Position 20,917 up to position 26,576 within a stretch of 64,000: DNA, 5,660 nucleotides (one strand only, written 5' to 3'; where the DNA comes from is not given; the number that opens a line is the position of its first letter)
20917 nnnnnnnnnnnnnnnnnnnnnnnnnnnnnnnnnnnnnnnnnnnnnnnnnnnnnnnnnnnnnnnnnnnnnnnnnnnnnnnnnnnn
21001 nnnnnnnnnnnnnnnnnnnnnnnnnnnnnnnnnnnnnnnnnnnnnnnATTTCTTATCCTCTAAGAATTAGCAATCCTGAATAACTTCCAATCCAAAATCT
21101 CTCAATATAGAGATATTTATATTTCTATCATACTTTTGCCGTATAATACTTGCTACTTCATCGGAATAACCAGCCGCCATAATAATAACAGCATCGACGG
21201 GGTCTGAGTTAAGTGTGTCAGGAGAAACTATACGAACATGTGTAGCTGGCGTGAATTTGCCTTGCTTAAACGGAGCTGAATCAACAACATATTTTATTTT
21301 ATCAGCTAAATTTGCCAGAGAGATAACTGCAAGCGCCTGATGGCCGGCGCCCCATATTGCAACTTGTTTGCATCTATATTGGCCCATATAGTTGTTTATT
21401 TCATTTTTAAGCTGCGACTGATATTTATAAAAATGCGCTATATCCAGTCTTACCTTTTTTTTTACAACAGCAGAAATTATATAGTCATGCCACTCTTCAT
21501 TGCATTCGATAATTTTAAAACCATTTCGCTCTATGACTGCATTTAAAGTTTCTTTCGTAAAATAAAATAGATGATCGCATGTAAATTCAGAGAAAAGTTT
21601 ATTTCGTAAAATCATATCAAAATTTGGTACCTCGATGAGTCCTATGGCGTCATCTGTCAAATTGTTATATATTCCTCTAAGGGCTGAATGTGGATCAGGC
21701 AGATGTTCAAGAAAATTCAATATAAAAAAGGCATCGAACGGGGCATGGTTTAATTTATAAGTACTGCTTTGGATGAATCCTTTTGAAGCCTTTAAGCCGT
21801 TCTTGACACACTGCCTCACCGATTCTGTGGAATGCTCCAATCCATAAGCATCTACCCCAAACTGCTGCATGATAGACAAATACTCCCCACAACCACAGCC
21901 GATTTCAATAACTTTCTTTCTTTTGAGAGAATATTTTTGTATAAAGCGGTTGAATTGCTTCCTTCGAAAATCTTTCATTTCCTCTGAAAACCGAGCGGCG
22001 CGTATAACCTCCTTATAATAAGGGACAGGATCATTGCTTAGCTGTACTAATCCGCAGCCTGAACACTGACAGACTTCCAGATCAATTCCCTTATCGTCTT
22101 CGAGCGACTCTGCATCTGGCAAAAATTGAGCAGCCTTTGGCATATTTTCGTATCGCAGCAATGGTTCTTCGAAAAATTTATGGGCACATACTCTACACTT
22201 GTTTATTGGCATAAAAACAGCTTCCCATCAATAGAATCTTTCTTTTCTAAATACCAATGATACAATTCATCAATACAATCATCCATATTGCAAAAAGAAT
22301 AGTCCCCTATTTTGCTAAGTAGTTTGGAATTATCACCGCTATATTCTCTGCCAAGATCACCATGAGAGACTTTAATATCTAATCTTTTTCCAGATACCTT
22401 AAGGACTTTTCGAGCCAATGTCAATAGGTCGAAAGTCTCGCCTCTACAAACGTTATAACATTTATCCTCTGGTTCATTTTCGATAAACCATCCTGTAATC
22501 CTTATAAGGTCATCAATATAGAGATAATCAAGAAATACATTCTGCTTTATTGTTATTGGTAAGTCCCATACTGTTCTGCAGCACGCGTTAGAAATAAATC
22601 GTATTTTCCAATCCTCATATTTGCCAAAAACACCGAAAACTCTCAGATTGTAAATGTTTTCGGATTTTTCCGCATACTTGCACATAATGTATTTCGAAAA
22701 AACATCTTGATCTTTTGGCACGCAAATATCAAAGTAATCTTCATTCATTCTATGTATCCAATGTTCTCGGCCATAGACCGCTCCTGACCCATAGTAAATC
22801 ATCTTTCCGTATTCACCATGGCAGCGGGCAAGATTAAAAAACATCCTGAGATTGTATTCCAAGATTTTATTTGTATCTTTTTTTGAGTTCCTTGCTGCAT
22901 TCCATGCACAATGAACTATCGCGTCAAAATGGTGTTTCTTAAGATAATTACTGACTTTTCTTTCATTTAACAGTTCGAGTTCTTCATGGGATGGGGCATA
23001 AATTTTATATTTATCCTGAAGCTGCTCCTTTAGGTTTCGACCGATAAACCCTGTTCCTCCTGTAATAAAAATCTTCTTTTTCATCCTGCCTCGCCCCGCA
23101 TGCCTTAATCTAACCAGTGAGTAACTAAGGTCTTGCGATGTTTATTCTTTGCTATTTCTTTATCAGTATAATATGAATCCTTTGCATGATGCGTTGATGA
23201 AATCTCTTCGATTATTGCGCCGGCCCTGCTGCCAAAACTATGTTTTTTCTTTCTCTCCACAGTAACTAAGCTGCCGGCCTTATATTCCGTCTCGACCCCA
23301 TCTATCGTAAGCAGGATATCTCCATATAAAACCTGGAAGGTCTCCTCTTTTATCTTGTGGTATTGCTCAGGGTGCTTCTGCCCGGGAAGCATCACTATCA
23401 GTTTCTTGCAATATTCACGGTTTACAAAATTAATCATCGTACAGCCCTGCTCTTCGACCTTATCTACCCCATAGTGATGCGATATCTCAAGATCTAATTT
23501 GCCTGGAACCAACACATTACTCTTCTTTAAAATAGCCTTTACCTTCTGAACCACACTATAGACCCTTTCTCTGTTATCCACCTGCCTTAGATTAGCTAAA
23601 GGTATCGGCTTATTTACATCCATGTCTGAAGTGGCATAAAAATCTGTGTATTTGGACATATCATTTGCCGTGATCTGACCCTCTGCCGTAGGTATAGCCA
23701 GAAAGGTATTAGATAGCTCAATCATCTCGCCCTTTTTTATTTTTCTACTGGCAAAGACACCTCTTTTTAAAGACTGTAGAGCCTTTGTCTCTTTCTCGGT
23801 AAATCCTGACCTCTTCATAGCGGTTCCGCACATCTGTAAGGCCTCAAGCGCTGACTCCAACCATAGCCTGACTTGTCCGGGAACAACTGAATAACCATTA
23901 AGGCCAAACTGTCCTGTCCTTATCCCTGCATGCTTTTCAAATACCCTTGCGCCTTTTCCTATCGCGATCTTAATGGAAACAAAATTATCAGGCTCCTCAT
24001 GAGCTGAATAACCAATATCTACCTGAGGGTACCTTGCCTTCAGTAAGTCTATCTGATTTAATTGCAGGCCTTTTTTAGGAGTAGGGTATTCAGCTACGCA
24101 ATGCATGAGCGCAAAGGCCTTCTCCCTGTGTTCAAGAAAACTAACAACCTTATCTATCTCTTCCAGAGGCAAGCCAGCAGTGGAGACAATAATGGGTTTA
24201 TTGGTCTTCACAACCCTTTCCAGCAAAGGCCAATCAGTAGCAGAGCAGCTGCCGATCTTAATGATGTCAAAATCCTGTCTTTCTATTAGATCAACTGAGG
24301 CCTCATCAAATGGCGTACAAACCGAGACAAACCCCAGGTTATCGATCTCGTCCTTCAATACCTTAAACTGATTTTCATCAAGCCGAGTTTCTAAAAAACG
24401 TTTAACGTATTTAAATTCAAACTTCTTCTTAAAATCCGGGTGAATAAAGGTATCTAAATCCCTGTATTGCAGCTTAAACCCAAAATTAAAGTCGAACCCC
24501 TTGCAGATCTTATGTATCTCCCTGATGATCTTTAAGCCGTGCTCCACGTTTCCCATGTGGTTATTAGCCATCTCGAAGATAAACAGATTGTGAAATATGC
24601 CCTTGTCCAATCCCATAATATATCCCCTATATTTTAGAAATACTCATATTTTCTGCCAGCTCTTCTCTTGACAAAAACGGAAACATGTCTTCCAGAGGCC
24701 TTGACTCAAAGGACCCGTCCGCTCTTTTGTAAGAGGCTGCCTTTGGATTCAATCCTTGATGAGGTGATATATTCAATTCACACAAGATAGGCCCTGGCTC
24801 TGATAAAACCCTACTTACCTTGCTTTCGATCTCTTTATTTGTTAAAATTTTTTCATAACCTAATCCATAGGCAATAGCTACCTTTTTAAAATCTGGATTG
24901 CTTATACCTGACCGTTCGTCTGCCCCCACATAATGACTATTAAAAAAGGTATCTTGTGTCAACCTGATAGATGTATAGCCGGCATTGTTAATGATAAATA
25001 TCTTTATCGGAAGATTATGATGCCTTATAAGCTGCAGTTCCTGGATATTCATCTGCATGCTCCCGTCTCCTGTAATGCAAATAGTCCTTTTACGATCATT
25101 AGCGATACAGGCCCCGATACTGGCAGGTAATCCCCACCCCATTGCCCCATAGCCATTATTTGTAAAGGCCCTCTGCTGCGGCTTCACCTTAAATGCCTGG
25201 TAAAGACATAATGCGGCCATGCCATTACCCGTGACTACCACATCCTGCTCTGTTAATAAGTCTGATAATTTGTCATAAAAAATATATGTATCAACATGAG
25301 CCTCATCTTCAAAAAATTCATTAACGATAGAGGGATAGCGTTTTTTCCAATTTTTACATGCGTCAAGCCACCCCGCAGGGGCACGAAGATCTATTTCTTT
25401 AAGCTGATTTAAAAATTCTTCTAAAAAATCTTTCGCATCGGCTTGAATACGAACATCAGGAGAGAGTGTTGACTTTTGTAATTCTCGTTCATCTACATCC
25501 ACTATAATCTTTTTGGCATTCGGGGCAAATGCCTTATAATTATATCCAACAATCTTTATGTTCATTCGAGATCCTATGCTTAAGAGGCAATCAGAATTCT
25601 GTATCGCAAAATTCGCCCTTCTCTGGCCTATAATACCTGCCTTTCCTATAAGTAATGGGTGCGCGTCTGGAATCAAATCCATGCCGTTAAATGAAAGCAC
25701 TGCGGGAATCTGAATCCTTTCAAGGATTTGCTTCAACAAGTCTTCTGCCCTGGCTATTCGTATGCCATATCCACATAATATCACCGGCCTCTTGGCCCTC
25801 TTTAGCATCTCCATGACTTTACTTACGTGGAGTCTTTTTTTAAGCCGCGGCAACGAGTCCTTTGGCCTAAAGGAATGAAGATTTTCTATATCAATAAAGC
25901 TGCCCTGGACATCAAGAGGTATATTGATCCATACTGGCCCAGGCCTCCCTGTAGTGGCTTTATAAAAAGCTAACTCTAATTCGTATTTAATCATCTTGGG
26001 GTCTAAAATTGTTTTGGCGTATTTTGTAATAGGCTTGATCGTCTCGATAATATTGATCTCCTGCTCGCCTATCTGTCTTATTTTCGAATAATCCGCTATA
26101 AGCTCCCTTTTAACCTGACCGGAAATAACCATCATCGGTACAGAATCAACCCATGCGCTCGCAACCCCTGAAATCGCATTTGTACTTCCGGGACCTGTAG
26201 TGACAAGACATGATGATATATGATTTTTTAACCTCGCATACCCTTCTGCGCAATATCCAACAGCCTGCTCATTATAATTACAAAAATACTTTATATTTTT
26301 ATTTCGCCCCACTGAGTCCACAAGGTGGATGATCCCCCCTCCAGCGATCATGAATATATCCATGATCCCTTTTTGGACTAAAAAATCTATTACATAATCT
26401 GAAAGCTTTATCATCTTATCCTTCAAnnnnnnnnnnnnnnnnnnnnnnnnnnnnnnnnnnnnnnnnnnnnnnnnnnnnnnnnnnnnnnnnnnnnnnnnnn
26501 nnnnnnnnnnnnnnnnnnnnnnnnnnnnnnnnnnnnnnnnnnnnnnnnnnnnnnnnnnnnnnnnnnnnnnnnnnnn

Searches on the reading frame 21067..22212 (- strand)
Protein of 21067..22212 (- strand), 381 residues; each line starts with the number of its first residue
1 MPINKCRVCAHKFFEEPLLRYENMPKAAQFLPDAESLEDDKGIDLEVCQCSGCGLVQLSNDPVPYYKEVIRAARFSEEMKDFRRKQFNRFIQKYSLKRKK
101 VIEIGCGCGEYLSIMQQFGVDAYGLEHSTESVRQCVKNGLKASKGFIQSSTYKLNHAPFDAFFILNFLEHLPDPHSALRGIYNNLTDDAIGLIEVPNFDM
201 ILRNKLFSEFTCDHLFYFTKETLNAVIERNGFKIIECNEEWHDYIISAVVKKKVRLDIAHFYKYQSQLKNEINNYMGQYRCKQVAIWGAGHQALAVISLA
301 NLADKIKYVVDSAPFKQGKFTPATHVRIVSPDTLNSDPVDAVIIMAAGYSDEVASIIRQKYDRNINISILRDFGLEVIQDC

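Call 80: search_protein_families(library=pfam, proteins=[window:21067-22212:-], max_evalue=0.0001)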
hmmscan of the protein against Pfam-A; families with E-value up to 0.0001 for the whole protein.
window:21067-22212:- (381 aa): 8 families
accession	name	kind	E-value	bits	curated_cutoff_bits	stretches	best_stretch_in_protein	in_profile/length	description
PF13489.12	Methyltransf_23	-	5.9e-17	62.3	27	1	82-236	4-163/164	Methyltransferase domain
PF08484.17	Methyltransf_14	-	7.5e-14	52.3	23.5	1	261-358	46-146/160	C-methyltransferase C-terminal domain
PF07021.18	MetW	-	5.4e-10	39.7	21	1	90-198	6-112/193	Methionine biosynthesis protein MetW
PF08241.18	Methyltransf_11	-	2.5e-09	38.1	21.2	1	103-187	2-89/95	Methyltransferase domain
PF08242.18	Methyltransf_12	-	7.3e-08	33.5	30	1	102-189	1-96/98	Methyltransferase domain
PF13847.12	Methyltransf_31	-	1.2e-07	32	27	1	97-202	3-114/145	Methyltransferase domain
PF13649.12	Methyltransf_25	-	1.3e-06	29.4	27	1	101-186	1-94/97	Methyltransferase domain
PF08421.16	Methyltransf_13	-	9.2e-06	26.2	31.3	1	6-60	1-54/62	Putative zinc binding domain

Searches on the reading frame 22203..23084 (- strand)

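Call 81: search_protein_families(library=pfam, proteins=[window:22203-23084:-], max_evalue=0.0001)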
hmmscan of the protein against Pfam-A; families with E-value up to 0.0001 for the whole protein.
window:22203-23084:- (293 aa): 3 families
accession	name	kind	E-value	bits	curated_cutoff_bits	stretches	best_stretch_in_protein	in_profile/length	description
PF01370.27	Epimerase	-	6.8e-21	75.2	20.9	1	5-213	1-240/240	NAD dependent epimerase/dehydratase family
PF04321.23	RmlD_sub_bind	-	1.1e-10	41.5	27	1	4-156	2-155/287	RmlD substrate binding domain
PF16363.11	GDP_Man_Dehyd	-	2.3e-06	27.8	27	0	6-27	1-23/332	GDP-mannose 4,6 dehydratase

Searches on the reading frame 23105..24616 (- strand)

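Call 81: search_protein_families(library=pfam, proteins=[window:23105-24616:-], max_evalue=0.0001)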
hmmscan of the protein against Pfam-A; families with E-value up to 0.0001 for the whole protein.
window:23105-24616:- (503 aa): 2 families
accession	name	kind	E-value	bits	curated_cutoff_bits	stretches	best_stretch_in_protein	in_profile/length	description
PF03102.20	NeuB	-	8.5e-39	133.9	22.1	1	48-232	14-204/241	NeuB family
PF07883.17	Cupin_2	-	3.5e-08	33.5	27.2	1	407-463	3-58/70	Cupin domain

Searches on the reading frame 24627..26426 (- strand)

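Call 81: search_protein_families(library=pfam, proteins=[window:24627-26426:-], max_evalue=0.0001)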
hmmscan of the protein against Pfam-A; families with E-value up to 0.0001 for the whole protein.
window:24627-26426:- (599 aa): 3 families
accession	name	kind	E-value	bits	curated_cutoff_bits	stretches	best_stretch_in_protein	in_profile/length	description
PF00205.28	TPP_enzyme_M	-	2.1e-35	121.8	30.4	1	201-337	1-136/137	Thiamine pyrophosphate enzyme, central domain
PF02775.26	TPP_enzyme_C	-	2.9e-35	121.7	21.9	1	402-550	3-150/151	Thiamine pyrophosphate enzyme, C-terminal TPP binding domain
PF02776.23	TPP_enzyme_N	-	7.8e-30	103.5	26.8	1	7-117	2-107/119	Thiamine pyrophosphate enzyme, N-terminal TPP binding domain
